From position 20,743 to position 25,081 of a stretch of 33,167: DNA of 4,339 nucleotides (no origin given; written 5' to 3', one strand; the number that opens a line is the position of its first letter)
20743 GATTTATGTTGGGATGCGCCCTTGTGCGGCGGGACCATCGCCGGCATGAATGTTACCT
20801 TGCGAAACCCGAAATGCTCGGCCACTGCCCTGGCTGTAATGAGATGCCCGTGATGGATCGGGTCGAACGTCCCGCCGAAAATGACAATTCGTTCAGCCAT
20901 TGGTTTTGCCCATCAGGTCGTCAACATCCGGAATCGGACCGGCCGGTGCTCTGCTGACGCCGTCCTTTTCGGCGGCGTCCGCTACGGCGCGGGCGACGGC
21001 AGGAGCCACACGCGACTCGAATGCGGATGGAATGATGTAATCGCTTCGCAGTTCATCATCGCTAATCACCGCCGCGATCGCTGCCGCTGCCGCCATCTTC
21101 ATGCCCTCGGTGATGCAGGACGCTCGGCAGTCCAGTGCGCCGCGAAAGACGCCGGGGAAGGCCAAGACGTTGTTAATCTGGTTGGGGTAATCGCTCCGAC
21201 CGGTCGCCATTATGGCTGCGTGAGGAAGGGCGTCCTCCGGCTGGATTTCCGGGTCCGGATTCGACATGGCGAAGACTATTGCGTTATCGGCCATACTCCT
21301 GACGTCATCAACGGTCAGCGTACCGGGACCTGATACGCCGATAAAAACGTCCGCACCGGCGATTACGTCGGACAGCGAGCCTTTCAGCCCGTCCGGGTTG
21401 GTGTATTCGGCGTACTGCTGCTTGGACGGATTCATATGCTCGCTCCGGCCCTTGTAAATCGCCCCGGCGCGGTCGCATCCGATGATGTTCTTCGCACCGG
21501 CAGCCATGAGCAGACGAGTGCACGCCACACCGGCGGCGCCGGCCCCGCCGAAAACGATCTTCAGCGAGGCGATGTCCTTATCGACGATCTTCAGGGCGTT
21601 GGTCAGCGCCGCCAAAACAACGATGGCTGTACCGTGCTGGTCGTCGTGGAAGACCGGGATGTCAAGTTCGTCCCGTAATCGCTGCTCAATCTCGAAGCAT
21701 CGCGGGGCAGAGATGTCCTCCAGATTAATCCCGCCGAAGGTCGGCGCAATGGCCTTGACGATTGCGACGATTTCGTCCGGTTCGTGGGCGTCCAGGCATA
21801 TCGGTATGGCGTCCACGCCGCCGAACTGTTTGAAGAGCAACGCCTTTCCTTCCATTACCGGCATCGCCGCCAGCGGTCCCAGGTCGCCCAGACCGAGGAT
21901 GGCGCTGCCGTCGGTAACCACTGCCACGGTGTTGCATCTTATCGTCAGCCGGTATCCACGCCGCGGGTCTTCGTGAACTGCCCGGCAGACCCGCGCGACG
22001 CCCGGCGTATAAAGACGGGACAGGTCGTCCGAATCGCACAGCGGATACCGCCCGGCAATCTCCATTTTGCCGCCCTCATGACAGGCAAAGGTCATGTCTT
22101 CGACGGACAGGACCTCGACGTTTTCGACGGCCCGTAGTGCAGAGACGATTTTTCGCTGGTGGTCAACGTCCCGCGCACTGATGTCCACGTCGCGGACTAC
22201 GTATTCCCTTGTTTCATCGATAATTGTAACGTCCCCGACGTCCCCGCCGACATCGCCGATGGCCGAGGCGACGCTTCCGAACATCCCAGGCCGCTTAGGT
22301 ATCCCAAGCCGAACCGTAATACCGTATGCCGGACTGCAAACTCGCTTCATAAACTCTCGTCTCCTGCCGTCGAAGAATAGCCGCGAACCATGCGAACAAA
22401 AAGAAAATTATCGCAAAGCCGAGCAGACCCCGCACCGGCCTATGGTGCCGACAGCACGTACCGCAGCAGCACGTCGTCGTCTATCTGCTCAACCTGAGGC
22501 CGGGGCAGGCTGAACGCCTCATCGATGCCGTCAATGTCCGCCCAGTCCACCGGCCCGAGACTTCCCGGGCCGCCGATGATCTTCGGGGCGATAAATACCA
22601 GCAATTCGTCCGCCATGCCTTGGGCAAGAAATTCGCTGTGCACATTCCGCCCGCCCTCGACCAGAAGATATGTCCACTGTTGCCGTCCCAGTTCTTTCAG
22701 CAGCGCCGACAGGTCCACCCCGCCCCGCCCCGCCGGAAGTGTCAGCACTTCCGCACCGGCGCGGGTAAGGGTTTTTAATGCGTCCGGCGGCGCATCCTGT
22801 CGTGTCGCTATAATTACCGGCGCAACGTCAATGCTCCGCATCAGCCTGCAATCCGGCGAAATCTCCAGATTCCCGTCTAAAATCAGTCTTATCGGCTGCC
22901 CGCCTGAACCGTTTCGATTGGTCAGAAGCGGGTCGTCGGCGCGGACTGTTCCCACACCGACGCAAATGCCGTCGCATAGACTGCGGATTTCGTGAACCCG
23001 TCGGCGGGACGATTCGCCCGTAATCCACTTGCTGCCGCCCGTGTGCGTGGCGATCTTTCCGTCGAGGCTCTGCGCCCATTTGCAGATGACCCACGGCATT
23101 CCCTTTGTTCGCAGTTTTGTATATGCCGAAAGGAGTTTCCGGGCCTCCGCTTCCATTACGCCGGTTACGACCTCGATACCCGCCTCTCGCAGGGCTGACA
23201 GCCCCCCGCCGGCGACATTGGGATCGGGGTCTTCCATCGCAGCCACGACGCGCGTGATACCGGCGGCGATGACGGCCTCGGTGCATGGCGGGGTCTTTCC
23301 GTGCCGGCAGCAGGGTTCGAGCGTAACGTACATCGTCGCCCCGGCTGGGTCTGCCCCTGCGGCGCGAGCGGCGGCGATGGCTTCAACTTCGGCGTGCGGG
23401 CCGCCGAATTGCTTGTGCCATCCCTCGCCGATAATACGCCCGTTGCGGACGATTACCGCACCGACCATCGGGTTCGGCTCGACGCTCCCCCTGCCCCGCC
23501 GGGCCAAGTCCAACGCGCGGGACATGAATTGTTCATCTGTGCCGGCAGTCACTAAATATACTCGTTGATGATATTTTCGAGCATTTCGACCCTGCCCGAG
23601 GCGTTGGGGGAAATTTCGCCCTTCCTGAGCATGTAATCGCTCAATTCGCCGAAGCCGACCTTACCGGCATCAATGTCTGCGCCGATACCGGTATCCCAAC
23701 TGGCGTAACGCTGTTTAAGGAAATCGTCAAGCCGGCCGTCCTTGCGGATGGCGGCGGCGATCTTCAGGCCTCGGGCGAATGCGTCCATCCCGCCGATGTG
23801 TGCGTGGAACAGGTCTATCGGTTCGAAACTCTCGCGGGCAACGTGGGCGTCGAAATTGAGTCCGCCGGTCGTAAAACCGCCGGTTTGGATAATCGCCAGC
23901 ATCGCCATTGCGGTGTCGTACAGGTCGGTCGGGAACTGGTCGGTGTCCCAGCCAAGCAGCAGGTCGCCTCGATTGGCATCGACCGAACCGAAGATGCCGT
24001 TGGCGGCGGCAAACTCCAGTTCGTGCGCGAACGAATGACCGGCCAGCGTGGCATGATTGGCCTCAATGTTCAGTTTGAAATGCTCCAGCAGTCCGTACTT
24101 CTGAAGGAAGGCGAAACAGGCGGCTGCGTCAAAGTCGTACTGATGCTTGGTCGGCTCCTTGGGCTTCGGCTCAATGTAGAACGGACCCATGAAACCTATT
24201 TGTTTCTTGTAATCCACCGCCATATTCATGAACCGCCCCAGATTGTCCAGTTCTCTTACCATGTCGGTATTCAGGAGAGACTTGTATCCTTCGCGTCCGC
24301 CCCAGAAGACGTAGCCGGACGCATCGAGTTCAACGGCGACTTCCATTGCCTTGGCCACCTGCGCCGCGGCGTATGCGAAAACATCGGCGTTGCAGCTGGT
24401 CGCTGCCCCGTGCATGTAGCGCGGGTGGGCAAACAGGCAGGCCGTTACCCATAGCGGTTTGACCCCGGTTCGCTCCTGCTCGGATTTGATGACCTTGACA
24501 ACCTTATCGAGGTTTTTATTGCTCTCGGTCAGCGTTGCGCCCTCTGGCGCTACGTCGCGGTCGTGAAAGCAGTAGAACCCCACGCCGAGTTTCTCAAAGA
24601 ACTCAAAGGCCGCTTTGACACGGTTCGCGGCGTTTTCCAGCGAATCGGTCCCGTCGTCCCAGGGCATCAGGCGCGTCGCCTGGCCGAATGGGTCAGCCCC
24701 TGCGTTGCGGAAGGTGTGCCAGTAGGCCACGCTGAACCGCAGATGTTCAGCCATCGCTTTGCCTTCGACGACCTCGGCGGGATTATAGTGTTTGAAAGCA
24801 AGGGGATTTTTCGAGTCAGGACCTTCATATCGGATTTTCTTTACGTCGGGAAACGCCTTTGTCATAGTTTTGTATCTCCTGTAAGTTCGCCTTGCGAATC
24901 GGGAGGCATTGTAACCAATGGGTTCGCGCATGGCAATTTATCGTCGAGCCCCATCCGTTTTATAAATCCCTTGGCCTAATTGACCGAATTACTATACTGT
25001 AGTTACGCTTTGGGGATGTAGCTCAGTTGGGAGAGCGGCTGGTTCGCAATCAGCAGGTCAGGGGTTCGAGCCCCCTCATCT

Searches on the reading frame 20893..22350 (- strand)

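Call 9: search_protein_families(library=pfam, proteins=[window:20893-22350:-])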
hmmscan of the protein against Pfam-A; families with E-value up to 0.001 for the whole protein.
window:20893-22350:- (485 aa): 3 families
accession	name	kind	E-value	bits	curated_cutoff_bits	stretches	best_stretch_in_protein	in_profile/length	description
PF00390.24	malic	-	2.1e-31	109.6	23.1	1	96-226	4-182/182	Malic enzyme, N-terminal domain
PF03949.21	Malic_M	-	1.4e-26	93.8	23.5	1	240-460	3-257/258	Malic enzyme, NAD binding domain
PF13291.12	ACT_4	-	0.00012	23.1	27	1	9-79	5-76/80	ACT domain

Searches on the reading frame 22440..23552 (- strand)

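Call 9: search_protein_families(library=pfam, proteins=[window:22440-23552:-])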
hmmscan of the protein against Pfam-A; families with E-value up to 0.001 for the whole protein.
window:22440-23552:- (370 aa): 3 families
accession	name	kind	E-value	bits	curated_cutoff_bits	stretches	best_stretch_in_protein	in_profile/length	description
PF01872.23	RibD_C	-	4.1e-46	157.7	24.1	1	153-336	1-174/197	RibD C-terminal domain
PF00383.29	dCMP_cyt_deam_1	-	4.5e-21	75.1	25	1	5-106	3-102/102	Cytidine and deoxycytidylate deaminase zinc-binding region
PF14437.12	MafB19-deam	-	2.4e-13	50.6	27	1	7-121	4-116/142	MafB19-like deaminase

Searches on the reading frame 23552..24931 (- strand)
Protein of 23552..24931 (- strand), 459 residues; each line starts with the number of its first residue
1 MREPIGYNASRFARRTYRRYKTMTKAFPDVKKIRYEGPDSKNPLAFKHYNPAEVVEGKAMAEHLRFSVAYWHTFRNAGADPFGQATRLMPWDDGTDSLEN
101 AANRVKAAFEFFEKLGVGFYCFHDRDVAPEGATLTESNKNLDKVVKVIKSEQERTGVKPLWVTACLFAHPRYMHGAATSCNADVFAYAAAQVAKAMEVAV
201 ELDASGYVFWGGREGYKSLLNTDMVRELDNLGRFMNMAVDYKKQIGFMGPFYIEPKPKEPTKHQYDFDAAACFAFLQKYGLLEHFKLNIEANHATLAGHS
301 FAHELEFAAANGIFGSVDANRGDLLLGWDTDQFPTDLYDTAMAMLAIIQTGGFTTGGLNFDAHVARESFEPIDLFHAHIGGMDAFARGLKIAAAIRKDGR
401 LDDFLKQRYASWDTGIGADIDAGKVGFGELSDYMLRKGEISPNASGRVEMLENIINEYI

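Call 9: search_protein_families(library=pfam, proteins=[window:23552-24931:-])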
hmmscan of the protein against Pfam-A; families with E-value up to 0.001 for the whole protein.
window:23552-24931:- (459 aa): 1 family
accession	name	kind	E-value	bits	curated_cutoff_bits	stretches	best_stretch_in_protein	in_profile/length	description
PF01261.30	AP_endonuc_2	-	6.3e-06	26.5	31.1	1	146-303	31-169/249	Xylose isomerase-like TIM barrel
